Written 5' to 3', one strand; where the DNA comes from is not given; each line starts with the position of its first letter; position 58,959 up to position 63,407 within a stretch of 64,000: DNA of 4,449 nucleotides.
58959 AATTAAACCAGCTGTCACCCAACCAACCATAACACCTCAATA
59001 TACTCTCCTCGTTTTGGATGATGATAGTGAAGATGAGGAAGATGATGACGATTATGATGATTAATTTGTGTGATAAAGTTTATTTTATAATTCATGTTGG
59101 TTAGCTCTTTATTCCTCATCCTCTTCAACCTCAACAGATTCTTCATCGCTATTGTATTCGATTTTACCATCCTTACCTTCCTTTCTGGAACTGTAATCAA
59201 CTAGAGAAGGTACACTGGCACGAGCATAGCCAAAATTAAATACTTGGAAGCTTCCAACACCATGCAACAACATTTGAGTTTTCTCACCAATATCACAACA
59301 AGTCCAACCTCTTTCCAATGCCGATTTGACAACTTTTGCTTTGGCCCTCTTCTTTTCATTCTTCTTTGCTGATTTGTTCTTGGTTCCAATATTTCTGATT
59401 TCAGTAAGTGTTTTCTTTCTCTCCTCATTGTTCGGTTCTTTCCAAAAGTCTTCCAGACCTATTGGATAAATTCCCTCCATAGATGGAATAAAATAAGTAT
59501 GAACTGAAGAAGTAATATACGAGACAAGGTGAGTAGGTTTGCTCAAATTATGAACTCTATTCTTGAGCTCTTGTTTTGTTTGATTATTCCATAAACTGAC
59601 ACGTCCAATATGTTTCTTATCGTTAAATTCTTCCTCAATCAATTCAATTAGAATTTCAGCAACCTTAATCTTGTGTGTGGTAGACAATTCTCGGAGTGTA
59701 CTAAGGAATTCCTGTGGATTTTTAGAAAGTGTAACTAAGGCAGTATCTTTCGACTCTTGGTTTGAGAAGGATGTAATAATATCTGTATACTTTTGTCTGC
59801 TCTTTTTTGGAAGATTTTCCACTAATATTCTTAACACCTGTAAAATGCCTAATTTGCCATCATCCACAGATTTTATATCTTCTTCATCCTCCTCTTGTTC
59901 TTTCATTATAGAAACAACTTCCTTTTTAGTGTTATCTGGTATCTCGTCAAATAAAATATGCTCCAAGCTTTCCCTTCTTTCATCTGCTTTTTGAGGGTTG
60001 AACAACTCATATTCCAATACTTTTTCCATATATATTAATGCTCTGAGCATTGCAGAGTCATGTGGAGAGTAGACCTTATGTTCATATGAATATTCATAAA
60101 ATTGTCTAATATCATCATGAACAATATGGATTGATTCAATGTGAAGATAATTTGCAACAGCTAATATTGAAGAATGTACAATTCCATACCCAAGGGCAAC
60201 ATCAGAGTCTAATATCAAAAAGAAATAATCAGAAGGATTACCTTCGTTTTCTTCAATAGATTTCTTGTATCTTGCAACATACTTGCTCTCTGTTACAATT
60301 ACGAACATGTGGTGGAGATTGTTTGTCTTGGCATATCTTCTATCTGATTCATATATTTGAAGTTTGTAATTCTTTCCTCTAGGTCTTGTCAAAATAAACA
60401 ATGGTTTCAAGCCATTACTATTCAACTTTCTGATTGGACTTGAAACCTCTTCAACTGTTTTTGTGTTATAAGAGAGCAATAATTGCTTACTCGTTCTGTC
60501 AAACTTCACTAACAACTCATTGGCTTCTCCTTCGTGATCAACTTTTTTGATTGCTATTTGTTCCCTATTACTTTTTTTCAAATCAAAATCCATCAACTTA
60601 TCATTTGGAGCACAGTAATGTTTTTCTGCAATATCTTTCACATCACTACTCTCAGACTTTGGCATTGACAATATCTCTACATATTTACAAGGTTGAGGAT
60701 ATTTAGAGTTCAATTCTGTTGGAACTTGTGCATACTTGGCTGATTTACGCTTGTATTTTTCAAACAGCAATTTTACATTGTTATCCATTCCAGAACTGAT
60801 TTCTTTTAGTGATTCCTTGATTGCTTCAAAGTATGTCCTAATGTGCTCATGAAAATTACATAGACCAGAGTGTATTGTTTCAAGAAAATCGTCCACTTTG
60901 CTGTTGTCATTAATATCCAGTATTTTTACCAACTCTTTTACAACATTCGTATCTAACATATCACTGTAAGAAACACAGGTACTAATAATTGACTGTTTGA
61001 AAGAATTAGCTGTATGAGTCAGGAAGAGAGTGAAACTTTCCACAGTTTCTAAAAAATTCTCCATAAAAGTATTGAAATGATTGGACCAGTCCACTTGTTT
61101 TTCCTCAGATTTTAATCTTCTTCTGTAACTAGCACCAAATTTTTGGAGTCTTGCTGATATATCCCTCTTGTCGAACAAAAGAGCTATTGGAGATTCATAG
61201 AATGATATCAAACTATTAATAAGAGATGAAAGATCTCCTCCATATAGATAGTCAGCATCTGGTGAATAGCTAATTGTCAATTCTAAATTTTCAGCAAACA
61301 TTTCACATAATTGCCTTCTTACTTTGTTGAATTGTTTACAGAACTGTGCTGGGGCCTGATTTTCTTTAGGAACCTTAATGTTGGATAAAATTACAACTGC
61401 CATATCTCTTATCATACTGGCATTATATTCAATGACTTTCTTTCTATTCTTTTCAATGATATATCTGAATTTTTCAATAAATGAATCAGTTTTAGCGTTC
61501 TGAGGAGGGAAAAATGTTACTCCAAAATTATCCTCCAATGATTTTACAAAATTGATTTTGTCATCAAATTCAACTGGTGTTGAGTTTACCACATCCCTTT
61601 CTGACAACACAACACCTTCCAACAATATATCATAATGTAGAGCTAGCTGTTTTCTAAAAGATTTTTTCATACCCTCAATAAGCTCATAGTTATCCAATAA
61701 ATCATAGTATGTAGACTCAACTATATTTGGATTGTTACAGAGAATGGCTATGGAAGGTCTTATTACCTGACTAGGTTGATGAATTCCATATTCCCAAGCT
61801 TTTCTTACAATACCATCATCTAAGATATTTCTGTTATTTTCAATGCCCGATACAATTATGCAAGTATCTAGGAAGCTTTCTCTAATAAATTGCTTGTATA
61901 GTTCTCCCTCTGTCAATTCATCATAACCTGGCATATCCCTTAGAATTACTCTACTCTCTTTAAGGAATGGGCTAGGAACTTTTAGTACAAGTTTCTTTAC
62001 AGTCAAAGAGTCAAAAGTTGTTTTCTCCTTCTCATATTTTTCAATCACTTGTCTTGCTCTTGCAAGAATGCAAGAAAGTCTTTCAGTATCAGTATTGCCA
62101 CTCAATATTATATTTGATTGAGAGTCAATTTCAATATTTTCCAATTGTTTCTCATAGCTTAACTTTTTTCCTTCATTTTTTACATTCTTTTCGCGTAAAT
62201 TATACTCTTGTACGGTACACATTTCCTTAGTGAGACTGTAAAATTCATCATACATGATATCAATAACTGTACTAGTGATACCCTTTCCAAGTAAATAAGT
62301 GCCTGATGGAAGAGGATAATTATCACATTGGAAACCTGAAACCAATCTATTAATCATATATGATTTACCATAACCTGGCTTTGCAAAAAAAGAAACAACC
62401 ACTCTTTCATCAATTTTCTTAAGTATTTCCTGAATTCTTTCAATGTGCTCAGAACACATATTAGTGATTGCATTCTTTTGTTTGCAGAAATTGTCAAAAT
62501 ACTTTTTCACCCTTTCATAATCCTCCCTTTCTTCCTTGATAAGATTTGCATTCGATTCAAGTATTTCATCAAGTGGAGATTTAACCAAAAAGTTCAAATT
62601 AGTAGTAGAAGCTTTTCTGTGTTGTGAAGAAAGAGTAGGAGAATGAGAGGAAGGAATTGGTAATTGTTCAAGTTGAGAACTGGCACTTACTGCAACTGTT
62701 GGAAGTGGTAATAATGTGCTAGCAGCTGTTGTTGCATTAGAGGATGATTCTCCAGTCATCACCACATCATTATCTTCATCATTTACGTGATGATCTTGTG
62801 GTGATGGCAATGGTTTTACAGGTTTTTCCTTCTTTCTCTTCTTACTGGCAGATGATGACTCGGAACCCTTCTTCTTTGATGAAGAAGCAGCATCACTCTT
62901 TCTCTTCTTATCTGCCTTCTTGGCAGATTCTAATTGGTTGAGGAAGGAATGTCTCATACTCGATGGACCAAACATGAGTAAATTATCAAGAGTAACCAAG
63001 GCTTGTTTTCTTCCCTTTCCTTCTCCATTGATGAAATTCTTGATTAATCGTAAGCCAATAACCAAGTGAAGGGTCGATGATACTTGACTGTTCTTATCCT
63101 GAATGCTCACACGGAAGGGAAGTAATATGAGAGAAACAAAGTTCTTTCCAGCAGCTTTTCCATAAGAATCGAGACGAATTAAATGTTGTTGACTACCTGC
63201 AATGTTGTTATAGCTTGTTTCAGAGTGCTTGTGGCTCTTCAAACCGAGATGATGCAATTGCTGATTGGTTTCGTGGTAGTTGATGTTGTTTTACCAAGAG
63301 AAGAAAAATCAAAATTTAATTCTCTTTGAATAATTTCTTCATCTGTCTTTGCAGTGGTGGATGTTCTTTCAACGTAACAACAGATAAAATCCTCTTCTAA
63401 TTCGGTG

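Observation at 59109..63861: Giant dynamin/IRG-like GTPase with ~800 aa of uncharacterised C-terminal sequence and an unresolved 5' end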

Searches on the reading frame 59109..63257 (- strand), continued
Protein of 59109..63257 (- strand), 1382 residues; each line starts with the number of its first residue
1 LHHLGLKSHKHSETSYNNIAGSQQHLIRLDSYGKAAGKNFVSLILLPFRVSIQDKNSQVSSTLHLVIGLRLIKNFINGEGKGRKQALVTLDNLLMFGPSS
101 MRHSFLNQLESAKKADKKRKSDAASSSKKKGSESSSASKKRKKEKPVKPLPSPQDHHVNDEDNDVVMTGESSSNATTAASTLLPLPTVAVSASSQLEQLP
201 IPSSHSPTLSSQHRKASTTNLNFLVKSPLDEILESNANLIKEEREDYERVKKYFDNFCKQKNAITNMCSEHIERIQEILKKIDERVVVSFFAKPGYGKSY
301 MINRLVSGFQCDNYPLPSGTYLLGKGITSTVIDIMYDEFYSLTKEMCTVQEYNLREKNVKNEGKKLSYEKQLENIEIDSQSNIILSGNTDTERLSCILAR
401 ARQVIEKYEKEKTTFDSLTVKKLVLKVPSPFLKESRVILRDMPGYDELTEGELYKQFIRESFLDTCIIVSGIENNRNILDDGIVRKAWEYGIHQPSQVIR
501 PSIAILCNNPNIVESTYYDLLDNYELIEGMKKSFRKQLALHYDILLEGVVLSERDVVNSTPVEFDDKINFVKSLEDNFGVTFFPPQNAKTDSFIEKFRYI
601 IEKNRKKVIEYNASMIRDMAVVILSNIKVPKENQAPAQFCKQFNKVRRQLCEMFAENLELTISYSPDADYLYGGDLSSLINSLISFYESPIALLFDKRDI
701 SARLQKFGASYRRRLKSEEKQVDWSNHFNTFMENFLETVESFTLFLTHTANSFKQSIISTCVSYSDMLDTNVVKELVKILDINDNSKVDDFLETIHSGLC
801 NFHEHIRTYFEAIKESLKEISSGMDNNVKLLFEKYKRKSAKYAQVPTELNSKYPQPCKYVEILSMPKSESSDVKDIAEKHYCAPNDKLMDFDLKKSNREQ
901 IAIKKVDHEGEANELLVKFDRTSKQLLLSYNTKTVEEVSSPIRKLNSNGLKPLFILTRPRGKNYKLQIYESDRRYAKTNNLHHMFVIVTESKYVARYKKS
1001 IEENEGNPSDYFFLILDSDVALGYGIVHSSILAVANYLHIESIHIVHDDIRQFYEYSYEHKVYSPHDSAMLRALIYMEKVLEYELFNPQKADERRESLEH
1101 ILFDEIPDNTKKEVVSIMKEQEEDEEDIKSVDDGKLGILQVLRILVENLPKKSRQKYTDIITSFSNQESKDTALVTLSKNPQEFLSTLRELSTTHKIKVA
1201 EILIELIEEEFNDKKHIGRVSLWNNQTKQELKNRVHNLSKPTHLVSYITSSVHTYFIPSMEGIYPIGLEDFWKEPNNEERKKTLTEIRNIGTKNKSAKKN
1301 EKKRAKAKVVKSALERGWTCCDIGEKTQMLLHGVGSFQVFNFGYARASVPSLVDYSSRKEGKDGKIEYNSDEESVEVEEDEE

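Call 95: search_protein_families(library=ncbifam, proteins=[P0021, P0006, P0018], max_evalue=0.01)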
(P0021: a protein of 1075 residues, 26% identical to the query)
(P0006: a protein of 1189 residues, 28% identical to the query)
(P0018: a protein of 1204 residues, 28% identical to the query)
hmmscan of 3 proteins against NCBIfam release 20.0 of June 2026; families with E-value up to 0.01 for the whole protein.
P0021 (1075 aa): 3 families
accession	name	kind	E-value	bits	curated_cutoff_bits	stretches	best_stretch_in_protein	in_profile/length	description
TIGR00157.1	TIGR00157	equivalog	0.0014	18.2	100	1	105-137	115-144/247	ribosome small subunit-dependent GTPase A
TIGR03598.1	GTPase_YsxC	equivalog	0.0037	17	124.45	0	108-137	11-40/186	ribosome biogenesis GTP-binding protein YihA/YsxC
NF008931.0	PRK12288.1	equivalog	0.0088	15.1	360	0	101-138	190-228/347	small ribosomal subunit biogenesis GTPase RsgA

P0006 (1189 aa): 0 families

P0018 (1204 aa): 0 families

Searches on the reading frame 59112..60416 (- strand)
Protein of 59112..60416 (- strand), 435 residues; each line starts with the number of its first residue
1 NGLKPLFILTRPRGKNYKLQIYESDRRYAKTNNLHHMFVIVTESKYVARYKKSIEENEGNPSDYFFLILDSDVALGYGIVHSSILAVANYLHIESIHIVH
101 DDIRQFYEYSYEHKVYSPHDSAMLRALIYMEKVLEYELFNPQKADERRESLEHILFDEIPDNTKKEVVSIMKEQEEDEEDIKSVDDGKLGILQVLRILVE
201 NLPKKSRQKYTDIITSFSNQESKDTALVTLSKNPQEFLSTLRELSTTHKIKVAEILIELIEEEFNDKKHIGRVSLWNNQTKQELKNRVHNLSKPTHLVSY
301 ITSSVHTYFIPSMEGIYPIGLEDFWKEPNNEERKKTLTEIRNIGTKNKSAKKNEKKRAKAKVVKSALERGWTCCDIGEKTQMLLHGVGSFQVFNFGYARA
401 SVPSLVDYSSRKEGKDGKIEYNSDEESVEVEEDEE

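Call 44: search_solved_structures(query=A2, max_evalue=10, show_alignments=2)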
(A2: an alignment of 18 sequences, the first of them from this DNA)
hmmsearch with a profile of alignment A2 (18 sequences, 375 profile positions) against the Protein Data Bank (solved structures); distinct sequences matched with E-value up to 10: 5.
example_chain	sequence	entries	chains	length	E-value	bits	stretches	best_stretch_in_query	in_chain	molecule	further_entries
1p68_A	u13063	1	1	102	0.09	15.2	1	175-246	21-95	De novo designed protein S-824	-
5sva_T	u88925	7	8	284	0.37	13.2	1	147-264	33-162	Mediator of RNA polymerase II transcription subunit 4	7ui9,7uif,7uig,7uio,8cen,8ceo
6nz1_A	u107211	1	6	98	0.91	11.9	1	183-249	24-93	Design construct XXA_GVDQ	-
5w79_A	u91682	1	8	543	2.7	10.3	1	145-239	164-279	Chaperonin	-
8w6e_A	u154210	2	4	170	2.9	10.2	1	99-243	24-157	HBC599 in complex with wFAP1.1 | wFAP1.1 structure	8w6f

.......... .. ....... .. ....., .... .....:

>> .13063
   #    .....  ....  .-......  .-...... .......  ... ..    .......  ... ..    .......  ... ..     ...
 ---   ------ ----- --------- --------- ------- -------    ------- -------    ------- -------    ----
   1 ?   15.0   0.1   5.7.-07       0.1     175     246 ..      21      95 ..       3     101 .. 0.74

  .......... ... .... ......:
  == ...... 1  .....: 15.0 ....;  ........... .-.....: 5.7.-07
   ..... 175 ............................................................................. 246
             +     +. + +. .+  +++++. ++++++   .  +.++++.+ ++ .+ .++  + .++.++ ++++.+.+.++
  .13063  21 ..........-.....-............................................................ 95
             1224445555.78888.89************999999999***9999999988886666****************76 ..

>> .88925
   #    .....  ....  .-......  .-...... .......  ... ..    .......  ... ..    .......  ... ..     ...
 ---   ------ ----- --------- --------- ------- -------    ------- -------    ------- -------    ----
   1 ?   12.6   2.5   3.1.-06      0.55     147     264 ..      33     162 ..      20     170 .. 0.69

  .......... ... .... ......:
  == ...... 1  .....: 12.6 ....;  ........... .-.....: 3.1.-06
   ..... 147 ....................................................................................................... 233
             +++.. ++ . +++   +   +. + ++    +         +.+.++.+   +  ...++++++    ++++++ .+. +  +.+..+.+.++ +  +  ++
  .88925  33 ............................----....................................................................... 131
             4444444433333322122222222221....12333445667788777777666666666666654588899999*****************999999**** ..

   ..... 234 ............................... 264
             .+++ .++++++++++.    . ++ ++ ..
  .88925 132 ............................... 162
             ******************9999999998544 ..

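Call 45: find_homologous_proteins(query=A2, max_evalue=0.001)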
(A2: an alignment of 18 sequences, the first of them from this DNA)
Query A2 (18 sequences) (405 aa, profile of the alignment): 1 proteins with E <= 0.001 among 8000 candidates.
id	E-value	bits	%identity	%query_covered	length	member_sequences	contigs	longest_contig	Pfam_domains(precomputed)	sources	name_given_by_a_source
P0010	1.6e-57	214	38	51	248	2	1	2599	-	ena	-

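Call 58: predict_structure(alignment_id=A2)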
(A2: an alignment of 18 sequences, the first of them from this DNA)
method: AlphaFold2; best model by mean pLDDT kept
length: 405 residues; sequences in the alignment: 18
mean_pLDDT: 87.5   pTM: 0.84
mean pLDDT of the five models: 87.5, 87.5, 86.6, 86.0, 84.6
residues with pLDDT >= 90: 219; 70-90: 153; 50-70: 32; < 50: 1
segments of 3 or more residues with pLDDT < 50: none
pLDDT, mean of each block of 10 residues (from residue 1): 90 77 94 95 93 94 96 89 95 94 91 89 95 90 91 91 91 92 92 92 88 85 90 90 92 93 80 87 74 61 89 91 89 88 63 73 89 87 89 88 64
secondary structure, 60 per line:
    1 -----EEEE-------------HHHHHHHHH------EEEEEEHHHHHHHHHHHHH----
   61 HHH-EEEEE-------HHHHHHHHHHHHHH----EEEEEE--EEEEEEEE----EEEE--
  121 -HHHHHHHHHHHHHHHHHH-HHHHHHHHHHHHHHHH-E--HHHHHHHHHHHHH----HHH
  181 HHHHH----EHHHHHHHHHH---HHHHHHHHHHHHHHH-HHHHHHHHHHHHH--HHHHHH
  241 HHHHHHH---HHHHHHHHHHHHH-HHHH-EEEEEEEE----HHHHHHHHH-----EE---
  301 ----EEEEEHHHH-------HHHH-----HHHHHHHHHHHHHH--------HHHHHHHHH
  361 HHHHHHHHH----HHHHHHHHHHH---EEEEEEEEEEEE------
elements in order: E6-9 H23-31 E38-43 H44-56 E65-69 H77-90 E95-100 E103-110 E115-118 H122-139 H141-156 H161-173 H178-185 H191-200 H204-218 H220-232 H235-247 H251-263 H265-268 E270-277 H282-290 E305-309 H310-313 H321-324 H330-343 H352-369 H374-384 E388-399

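Call 76: fold_search(model_id=the predicted structure, library=viral)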
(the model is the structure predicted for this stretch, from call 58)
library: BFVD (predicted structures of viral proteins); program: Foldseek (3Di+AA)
matches with E <= 10: 626; with E <= 0.001: 9
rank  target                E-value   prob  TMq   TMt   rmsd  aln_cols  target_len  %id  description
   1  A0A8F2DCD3            8.5e-05  1.00  0.37  0.47  13.3       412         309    8  (no name in the UniProt tables at hand)
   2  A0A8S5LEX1            9.0e-05  1.00  0.36  0.48  11.9       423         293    8  TET-Associated Glycosyltransferase domain-containing protein [Siphoviridae sp. cttkn18]
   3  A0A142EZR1            1.7e-04  1.00  0.36  0.49  11.8       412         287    7  (no name in the UniProt tables at hand)
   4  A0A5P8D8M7            4.4e-04  1.00  0.37  0.47  13.7       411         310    7  (no name in the UniProt tables at hand)
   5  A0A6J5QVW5            5.9e-04  1.00  0.25  0.35   4.4       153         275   16  TET-Associated Glycosyltransferase domain-containing protein [uncultured Caudovirales phage]
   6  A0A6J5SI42            5.9e-04  1.00  0.33  0.51   7.5       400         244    8  TET-Associated Glycosyltransferase domain-containing protein [uncultured Caudovirales phage]
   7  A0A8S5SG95            8.2e-04  1.00  0.37  0.57  11.3       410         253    9  KfiA protein, TRANSFERASE.91A [Siphoviridae sp. ctxvK3]
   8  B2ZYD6                8.7e-04  1.00  0.39  0.51   6.2       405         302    7  Glycosyltransferase [Ralstonia phage phiRSL1]
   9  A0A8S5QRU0            9.2e-04  1.00  0.35  0.49  10.3       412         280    6  TET-Associated Glycosyltransferase domain-containing protein [Siphoviridae sp. ct2773]
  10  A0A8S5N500            1.6e-03  1.00  0.18  0.26   5.1       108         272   11  TET-Associated Glycosyltransferase domain-containing protein [Podoviridae sp. ctiJY10]
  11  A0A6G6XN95            2.4e-03  1.00  0.23  0.11   3.9       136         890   15  (no name in the UniProt tables at hand)
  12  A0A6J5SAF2            2.7e-03  0.99  0.17  0.16   5.0       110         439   14  Glyco_tranf_GTA_type domain containing protein [uncultured Caudovirales phage]
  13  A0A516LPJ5            3.0e-03  1.00  0.38  0.56   8.9       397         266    7  (no name in the UniProt tables at hand)
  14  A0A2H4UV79            3.4e-03  0.30  0.18  0.17  23.4       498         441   13  Uncharacterized protein [Bodo saltans virus]
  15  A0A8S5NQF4            4.0e-03  1.00  0.34  0.46  10.6       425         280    6  TET-Associated Glycosyltransferase domain-containing protein [Myoviridae sp. cteaT5]
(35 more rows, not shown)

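Call 83: search_protein_families(library=phrogs, proteins=[window:59112-60416:-], max_evalue=0.1)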
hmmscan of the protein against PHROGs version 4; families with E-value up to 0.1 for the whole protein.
window:59112-60416:- (435 aa): 0 families

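Call 95: search_protein_families(library=ncbifam, proteins=[window:59112-60416:-], max_evalue=0.01)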
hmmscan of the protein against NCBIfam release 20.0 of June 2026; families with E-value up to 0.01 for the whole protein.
window:59112-60416:- (435 aa): 0 families
